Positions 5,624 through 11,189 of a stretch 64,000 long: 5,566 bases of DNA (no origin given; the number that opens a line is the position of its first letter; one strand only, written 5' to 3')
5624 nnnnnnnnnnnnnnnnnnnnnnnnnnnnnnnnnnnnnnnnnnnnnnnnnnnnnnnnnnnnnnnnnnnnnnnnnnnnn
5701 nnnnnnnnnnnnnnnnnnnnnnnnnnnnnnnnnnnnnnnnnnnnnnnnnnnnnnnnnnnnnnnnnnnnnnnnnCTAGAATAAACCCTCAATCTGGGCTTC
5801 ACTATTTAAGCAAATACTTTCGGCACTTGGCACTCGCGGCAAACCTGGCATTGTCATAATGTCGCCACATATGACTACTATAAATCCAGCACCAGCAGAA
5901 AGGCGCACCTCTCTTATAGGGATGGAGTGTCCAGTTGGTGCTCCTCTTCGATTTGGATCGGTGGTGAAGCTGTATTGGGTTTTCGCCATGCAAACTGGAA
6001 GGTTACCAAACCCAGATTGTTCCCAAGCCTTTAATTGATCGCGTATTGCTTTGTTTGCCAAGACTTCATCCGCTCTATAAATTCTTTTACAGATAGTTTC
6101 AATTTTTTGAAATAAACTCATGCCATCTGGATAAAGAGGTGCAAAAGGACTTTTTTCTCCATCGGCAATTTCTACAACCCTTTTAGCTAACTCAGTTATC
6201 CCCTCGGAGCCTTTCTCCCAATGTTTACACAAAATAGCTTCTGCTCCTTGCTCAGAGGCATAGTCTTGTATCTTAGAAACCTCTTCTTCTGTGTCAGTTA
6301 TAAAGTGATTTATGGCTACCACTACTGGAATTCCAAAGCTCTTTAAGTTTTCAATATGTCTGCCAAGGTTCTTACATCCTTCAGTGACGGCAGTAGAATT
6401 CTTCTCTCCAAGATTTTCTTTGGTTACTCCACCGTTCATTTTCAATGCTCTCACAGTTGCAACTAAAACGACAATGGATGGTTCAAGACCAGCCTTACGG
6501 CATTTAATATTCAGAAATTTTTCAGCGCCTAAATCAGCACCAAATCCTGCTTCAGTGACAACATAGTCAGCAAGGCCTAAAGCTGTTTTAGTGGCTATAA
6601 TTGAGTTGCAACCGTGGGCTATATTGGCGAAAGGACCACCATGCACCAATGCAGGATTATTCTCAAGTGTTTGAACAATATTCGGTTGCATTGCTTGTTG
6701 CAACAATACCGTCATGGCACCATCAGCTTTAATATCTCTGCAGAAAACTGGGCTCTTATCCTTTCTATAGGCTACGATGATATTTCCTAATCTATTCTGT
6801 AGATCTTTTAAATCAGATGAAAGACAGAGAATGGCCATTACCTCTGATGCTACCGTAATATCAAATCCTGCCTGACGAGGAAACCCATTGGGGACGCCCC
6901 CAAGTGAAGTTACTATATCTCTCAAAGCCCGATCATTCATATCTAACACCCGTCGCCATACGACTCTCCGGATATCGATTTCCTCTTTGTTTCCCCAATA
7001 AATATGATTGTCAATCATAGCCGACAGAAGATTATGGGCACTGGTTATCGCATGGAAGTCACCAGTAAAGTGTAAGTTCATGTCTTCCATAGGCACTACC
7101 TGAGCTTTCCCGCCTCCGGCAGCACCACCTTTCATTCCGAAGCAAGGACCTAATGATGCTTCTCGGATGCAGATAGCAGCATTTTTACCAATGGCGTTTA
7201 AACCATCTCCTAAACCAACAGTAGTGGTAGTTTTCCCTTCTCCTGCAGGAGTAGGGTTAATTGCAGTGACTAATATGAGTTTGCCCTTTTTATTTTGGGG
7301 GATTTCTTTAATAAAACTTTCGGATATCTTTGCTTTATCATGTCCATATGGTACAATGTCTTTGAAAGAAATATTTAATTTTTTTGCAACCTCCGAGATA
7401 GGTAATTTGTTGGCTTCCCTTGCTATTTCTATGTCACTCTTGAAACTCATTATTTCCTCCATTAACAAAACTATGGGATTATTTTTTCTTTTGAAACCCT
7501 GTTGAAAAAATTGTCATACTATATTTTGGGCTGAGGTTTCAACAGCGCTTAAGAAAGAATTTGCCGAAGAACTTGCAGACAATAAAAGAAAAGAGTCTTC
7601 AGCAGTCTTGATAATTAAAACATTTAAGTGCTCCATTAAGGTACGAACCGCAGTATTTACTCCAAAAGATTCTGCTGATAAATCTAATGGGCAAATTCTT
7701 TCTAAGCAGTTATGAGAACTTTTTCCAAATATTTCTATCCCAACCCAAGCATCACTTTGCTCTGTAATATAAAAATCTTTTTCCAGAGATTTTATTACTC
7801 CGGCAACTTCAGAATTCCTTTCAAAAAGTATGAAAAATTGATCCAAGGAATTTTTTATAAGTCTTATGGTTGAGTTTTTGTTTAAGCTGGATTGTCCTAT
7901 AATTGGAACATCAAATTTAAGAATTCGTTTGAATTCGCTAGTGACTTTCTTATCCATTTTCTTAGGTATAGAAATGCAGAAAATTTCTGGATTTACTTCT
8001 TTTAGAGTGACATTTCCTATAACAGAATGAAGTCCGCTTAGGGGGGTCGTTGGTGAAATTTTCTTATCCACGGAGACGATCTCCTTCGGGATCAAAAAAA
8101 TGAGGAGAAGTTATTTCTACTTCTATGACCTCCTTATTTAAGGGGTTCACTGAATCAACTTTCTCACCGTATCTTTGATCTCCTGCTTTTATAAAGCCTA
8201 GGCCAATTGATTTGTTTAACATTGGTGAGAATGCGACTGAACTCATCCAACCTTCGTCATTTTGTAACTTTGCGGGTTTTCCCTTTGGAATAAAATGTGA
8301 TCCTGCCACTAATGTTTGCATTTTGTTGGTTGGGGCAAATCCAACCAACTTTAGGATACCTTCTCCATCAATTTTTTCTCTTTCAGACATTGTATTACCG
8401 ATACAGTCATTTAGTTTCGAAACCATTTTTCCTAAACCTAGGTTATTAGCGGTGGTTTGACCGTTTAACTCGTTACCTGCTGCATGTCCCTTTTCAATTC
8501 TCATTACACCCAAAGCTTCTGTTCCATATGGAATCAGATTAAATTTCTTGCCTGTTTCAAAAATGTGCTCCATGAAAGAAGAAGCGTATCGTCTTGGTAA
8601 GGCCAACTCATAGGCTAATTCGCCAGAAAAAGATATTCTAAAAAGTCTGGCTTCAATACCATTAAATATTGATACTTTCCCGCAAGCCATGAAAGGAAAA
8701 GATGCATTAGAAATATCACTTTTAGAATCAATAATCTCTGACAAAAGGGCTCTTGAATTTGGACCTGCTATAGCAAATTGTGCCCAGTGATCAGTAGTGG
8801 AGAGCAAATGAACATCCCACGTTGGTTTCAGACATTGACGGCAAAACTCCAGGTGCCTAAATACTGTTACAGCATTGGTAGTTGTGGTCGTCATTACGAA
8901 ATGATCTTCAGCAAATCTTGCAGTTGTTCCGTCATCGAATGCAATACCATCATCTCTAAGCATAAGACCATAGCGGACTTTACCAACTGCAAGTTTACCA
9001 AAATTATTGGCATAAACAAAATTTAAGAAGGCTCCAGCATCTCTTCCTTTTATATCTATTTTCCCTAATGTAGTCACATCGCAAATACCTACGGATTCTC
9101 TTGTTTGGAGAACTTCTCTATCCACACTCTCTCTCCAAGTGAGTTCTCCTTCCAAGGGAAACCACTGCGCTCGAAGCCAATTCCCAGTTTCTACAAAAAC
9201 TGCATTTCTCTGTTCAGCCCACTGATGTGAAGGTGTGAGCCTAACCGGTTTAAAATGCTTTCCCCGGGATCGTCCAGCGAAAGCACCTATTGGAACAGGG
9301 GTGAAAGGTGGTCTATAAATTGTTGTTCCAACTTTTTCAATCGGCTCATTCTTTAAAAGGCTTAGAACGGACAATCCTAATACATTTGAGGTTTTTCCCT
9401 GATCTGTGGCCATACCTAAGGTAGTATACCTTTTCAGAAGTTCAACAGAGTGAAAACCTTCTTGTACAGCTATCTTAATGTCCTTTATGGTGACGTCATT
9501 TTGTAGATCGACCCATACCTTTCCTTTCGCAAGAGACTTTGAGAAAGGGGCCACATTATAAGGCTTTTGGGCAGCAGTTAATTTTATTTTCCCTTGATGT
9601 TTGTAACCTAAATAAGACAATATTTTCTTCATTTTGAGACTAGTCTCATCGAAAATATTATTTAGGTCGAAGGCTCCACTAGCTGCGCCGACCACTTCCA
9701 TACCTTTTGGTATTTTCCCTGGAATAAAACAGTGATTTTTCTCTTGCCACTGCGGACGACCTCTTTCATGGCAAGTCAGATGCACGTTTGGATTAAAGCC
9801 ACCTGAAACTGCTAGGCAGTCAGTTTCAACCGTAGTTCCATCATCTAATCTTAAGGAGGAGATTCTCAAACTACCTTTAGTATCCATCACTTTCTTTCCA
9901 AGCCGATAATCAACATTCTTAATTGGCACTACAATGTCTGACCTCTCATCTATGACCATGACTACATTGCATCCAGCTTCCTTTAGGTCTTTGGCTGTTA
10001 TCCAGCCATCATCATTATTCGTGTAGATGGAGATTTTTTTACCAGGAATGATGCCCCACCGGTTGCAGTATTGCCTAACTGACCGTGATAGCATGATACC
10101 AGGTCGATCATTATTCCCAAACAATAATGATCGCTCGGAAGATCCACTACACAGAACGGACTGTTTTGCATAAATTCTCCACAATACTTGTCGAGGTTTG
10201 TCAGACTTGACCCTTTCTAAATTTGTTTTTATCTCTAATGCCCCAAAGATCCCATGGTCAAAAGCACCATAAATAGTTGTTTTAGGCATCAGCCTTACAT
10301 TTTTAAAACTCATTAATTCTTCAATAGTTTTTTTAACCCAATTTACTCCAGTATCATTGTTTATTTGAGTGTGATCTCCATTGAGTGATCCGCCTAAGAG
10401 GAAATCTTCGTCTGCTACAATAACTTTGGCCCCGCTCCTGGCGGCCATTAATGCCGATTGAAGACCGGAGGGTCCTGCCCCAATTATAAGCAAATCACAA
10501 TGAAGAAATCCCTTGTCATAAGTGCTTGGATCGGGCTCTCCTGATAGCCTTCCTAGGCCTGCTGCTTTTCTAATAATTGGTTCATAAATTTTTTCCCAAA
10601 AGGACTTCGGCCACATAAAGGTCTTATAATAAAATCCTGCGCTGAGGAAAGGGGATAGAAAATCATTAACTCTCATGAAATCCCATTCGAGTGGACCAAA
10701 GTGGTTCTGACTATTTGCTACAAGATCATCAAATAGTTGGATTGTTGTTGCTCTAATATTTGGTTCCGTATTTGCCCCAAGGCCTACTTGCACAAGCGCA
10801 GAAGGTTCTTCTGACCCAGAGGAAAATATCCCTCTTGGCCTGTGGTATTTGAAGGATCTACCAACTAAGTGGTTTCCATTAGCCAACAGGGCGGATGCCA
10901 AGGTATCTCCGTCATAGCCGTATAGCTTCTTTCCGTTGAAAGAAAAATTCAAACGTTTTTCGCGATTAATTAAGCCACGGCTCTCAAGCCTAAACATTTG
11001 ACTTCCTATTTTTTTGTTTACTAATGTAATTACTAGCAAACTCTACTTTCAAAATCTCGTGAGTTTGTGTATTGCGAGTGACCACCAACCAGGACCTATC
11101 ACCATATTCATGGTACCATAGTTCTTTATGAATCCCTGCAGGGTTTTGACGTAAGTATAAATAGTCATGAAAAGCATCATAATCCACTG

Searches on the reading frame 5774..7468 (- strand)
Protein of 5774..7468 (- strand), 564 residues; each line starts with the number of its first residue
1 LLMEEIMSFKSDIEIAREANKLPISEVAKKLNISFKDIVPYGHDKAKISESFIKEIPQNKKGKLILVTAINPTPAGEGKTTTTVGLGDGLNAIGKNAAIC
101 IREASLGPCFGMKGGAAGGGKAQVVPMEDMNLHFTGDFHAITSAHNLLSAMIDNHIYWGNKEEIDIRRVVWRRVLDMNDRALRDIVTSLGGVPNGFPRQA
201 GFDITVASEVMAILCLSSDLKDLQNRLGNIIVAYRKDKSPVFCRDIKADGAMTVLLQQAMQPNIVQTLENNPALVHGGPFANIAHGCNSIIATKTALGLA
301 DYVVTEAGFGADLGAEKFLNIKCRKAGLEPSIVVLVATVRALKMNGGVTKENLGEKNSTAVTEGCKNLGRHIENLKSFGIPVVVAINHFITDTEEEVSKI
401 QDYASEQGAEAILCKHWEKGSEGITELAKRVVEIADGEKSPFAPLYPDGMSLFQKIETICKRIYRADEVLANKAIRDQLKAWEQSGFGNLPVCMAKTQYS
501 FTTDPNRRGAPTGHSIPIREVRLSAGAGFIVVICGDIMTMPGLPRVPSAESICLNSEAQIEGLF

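Call 36: search_protein_families(library=pfam, proteins=[window:5774-7468:-], max_evalue=1e-8)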
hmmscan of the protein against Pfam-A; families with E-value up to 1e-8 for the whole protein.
window:5774-7468:- (564 aa): 1 family
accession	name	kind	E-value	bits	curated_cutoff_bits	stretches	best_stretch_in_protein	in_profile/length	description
PF01268.25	FTHFS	-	1.7e-264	878.7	27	1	10-564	1-556/556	Formate--tetrahydrofolate ligase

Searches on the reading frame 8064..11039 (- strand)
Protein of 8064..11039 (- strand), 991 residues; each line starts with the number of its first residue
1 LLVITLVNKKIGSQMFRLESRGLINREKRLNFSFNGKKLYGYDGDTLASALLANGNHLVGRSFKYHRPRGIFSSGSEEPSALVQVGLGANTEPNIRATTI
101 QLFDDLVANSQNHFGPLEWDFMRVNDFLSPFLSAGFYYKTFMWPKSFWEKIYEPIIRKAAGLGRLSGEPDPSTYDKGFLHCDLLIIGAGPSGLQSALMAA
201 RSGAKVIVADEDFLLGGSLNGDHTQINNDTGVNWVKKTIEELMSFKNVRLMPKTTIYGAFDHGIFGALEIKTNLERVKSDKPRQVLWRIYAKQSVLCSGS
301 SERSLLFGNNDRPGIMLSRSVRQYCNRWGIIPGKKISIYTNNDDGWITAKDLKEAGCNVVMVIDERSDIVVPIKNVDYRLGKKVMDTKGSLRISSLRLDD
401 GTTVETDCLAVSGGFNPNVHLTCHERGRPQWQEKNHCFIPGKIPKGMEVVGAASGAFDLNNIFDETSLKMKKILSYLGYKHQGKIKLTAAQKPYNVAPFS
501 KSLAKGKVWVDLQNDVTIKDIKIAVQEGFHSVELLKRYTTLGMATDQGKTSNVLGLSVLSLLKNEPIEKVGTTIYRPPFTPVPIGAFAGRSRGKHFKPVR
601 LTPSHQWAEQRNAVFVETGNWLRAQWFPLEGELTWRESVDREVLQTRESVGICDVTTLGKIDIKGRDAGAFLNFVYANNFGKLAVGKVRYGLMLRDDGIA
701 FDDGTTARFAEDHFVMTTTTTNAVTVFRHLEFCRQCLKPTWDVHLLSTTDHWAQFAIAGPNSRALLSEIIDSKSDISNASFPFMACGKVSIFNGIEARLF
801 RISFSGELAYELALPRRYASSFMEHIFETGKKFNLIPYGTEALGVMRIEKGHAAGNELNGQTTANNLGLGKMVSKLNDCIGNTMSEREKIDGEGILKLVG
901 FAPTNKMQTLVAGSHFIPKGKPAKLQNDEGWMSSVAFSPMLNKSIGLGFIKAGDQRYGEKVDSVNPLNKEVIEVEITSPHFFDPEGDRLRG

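Call 36: search_protein_families(library=pfam, proteins=[window:8064-11039:-], max_evalue=1e-8)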
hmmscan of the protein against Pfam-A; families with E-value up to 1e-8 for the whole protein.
window:8064-11039:- (991 aa): 3 families
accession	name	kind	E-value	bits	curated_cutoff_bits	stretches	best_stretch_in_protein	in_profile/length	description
PF01571.26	GCV_T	-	5.4e-60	203.2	25.6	1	605-870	2-253/255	Aminomethyltransferase folate-binding domain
PF17806.6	SO_alpha_A3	-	2.4e-32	111.5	23.1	1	505-589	1-86/87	Sarcosine oxidase A3 domain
PF13510.11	Fer2_4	-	8.8e-23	80.6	22.8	1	28-113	2-82/82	2Fe-2S iron-sulfur cluster binding domain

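Call 85: search_protein_families(library=ncbifam, proteins=[window:8064-11039:-], max_evalue=1e-20)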
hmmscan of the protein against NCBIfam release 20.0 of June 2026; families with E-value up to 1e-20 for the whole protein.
window:8064-11039:- (991 aa): 5 families
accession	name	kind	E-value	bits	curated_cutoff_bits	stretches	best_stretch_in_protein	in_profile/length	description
TIGR01372.1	soxA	subfamily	0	1233.2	1164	1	14-990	2-995/996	sarcosine oxidase subunit alpha family protein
NF001567.0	PRK00389.1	subfamily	9.2e-39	133.4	300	1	602-983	6-354/359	glycine cleavage system aminomethyltransferase GcvT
NF053776.1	TmaoDeMthMsil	equivalog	5.7e-38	130.9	1100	1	642-990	421-762/763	trimethylamine N-oxide demethylase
TIGR00528.1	gcvT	equivalog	8.4e-30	103.9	235.85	1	643-981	36-359/362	glycine cleavage system aminomethyltransferase GcvT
NF010093.0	PRK13579.1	equivalog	2.9e-23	82.3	459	1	599-963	9-347/371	glycine cleavage system aminomethyltransferase GcvT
